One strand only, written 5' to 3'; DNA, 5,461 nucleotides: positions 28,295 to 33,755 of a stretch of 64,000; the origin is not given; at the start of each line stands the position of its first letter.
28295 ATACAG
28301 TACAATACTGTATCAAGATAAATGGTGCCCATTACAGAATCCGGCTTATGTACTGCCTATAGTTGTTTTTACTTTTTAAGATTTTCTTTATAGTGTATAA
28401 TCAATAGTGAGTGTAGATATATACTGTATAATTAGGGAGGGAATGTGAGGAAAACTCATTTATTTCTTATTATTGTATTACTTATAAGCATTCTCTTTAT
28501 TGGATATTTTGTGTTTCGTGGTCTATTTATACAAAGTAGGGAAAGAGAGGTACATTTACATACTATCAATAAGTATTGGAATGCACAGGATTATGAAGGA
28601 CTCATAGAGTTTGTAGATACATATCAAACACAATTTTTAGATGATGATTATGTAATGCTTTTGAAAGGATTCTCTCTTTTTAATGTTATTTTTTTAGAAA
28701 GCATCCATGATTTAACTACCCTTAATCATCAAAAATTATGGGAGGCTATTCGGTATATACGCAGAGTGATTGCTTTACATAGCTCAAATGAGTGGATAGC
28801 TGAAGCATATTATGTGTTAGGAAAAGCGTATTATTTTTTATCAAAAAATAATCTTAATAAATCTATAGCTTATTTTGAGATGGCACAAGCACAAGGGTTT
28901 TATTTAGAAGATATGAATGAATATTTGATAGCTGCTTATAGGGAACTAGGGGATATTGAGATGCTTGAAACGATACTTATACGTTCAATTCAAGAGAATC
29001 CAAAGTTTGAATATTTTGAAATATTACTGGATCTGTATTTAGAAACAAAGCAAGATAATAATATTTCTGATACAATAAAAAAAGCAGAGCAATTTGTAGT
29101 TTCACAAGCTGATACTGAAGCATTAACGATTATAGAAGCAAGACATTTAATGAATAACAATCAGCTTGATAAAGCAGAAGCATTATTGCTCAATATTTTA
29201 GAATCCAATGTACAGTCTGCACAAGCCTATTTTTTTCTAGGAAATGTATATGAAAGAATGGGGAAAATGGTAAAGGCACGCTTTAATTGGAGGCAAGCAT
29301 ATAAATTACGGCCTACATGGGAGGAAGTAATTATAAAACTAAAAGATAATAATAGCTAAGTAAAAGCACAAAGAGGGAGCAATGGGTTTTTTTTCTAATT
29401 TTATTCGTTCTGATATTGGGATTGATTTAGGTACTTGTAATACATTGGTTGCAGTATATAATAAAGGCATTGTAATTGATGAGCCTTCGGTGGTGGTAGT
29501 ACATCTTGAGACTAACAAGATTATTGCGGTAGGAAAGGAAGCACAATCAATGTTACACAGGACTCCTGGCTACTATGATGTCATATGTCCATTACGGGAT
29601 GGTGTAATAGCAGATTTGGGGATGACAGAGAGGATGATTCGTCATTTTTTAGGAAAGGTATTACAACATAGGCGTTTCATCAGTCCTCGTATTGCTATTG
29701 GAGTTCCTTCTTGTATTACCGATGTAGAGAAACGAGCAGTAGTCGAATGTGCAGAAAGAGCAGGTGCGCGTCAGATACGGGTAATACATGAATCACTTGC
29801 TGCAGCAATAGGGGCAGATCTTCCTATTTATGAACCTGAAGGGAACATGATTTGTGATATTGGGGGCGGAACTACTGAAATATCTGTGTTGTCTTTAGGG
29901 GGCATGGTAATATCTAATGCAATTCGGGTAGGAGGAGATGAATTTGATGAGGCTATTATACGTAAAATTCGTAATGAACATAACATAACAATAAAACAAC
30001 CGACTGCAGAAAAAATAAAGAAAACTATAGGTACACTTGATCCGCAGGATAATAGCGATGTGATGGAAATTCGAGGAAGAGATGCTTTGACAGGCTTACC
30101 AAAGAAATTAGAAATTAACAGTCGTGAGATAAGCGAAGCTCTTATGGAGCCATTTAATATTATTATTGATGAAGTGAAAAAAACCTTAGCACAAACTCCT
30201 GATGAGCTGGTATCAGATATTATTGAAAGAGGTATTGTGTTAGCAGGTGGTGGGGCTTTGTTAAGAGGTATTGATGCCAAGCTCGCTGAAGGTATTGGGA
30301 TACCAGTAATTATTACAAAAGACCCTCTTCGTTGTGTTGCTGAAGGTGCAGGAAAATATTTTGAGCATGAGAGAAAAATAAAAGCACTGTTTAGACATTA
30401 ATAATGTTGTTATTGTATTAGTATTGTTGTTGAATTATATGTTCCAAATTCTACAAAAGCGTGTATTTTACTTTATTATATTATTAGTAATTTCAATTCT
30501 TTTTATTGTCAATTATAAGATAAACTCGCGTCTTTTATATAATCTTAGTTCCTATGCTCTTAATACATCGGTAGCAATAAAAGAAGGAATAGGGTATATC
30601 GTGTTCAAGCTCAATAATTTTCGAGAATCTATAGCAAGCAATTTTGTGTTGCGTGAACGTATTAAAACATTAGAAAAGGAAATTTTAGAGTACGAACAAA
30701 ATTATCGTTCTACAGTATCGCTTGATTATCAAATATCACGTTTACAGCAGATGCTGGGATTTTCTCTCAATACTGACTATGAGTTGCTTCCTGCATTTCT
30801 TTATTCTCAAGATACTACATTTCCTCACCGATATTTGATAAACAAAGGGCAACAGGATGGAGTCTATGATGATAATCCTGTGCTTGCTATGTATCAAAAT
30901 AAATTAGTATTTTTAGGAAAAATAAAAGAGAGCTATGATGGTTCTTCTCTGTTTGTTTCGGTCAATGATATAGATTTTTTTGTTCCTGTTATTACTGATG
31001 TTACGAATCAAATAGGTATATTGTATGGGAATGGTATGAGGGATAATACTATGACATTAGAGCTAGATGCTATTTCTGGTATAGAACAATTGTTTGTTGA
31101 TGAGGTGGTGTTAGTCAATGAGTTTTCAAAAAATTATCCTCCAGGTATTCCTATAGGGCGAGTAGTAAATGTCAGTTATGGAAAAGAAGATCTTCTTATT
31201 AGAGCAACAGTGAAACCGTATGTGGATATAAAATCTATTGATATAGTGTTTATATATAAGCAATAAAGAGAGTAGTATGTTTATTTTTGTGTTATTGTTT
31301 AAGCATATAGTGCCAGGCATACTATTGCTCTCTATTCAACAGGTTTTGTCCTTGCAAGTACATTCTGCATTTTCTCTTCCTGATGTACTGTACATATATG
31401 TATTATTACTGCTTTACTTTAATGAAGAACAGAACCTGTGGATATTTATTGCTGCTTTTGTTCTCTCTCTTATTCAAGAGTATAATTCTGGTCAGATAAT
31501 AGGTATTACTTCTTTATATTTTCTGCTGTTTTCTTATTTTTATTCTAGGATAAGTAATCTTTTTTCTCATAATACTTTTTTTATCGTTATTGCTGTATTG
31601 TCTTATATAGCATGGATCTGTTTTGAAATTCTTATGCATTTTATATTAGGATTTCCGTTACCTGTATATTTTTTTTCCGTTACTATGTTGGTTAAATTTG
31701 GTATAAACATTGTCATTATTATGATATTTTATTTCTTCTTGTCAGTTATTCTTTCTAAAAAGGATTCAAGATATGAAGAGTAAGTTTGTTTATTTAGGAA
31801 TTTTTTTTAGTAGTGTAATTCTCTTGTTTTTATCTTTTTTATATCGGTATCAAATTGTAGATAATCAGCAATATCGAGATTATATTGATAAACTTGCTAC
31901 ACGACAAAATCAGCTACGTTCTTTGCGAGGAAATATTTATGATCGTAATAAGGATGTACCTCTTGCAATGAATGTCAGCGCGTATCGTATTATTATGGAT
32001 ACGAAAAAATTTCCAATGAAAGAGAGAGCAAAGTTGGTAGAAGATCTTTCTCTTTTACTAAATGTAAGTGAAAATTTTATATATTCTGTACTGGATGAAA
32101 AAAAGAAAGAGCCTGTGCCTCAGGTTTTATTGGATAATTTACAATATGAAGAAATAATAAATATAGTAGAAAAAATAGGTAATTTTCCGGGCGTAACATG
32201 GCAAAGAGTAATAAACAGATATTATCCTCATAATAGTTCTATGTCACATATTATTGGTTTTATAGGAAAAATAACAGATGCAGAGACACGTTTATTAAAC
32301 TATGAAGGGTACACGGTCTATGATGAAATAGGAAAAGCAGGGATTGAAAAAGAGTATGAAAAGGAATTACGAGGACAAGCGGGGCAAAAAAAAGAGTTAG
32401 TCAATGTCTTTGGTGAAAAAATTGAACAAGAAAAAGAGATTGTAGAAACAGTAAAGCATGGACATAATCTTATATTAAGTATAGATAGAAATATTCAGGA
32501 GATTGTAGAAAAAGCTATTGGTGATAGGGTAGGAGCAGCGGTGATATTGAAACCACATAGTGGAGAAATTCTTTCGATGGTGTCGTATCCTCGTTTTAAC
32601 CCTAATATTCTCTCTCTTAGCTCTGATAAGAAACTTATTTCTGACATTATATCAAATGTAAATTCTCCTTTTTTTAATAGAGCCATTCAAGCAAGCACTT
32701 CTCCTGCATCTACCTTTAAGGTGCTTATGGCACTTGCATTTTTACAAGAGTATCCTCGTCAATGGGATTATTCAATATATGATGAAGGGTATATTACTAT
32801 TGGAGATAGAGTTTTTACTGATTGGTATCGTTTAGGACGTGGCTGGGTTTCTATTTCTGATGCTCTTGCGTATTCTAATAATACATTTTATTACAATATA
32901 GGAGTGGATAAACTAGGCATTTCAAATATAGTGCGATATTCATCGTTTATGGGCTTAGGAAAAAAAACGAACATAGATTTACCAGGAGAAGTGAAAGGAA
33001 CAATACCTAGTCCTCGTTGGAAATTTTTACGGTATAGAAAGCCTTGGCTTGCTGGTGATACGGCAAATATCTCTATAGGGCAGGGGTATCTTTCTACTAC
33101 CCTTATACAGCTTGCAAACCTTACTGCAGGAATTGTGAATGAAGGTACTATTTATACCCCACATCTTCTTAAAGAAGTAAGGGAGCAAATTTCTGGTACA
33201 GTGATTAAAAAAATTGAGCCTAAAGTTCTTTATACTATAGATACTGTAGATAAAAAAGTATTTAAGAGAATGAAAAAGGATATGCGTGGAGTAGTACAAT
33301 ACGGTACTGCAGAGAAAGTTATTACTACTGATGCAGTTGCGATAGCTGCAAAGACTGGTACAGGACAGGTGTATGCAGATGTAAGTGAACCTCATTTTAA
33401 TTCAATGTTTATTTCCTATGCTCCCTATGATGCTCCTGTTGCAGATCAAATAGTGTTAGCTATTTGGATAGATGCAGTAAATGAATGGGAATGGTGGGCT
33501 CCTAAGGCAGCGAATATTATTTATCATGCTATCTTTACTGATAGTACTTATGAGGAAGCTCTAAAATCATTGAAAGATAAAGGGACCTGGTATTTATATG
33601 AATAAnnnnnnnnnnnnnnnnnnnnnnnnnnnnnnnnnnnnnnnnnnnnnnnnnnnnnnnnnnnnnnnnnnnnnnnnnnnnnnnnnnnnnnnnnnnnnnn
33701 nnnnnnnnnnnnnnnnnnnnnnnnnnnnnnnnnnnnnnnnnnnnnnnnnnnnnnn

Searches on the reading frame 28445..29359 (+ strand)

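Call 6: search_protein_families(library=pfam, proteins=[window:28445-29359:+])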
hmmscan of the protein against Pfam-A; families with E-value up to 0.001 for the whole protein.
window:28445-29359:+ (304 aa): 7 families
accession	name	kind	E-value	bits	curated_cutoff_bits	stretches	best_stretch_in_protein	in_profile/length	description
PF13432.12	TPR_16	-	1.3e-08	35.5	32.7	1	231-285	3-56/65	Tetratricopeptide repeat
PF07719.23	TPR_2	-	3.6e-08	33.3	27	1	259-291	1-33/34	Tetratricopeptide repeat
PF00515.34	TPR_1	-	1.2e-07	31.7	27.8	0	259-291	1-33/34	Tetratricopeptide repeat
PF13428.12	TPR_14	-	1.5e-07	31.8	23.5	0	232-267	8-43/44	Tetratricopeptide repeat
PF25063.1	ARM_TT21_C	-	6.4e-06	26.6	35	1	198-289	65-159/209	Tetratricopeptide repeat protein 21 C-terminal ARM domain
PF13181.12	TPR_8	-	7.2e-06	26.2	25.7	0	259-290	1-32/34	Tetratricopeptide repeat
PF13424.12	TPR_12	-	6.6e-05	23.5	30.1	0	245-289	30-75/77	Tetratricopeptide repeat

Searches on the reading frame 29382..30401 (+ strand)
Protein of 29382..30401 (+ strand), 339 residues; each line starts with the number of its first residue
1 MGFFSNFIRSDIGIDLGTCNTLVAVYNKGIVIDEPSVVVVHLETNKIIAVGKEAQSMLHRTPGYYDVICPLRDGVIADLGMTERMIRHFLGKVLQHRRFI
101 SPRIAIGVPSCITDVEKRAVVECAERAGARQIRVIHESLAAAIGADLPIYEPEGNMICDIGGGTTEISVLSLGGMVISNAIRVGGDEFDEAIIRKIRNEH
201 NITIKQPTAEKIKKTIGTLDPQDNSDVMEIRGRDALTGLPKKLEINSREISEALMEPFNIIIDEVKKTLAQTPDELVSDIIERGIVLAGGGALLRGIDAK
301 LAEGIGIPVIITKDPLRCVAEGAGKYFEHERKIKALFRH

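Call 6: search_protein_families(library=pfam, proteins=[window:29382-30401:+])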
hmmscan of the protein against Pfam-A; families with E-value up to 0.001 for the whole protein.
window:29382-30401:+ (339 aa): 7 families
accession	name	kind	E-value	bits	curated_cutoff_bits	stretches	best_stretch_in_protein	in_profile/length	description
PF06723.19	MreB_Mbl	-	1.5e-131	438.5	27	1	10-334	2-326/327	MreB/Mbl protein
PF00012.26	HSP70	-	4.8e-14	51.9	20.6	1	105-213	137-264/599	Hsp70 protein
PF14450.12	FtsA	-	3.4e-10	40.8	31.8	1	157-313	2-111/127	Cell division protein FtsA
PF25216.1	Volactin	-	6.6e-06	26.3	35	1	43-304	54-290/321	Volactin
PF11104.14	PilM_2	-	4.5e-05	23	27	0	252-312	245-305/340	Type IV pilus assembly protein PilM;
PF00022.25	Actin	-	6.2e-05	22.2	27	0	35-206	31-202/410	Actin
PF06277.17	EutA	-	0.00087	18.7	27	0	158-208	148-202/475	Ethanolamine utilisation protein EutA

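Call 20: find_encoding_contigs(protein=window:29382-30401:+, flank=10000, max_places=10)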
Protein window:29382-30401:+ (339 aa): no gene with exactly this product is on record in the collection.

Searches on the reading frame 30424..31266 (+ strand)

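Call 6: search_protein_families(library=pfam, proteins=[window:30424-31266:+])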
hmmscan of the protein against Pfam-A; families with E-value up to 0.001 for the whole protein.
window:30424-31266:+ (280 aa): 1 family
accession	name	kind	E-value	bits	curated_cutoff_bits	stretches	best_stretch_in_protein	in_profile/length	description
PF04085.20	MreC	-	2.4e-22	79.7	28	1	131-278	7-146/147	Rod shape-determining protein MreC, barrel core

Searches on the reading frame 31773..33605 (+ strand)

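Call 6: search_protein_families(library=pfam, proteins=[window:31773-33605:+])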
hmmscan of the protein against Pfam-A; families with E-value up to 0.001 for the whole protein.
window:31773-33605:+ (610 aa): 2 families
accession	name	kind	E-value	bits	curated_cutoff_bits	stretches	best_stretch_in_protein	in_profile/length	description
PF00905.27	Transpeptidase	-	1.4e-49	169.4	22.1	1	254-586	1-296/299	Penicillin binding protein transpeptidase domain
PF03717.20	PBP_dimer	-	5e-37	128.5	24.4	1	50-219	4-178/180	Penicillin-binding Protein dimerisation domain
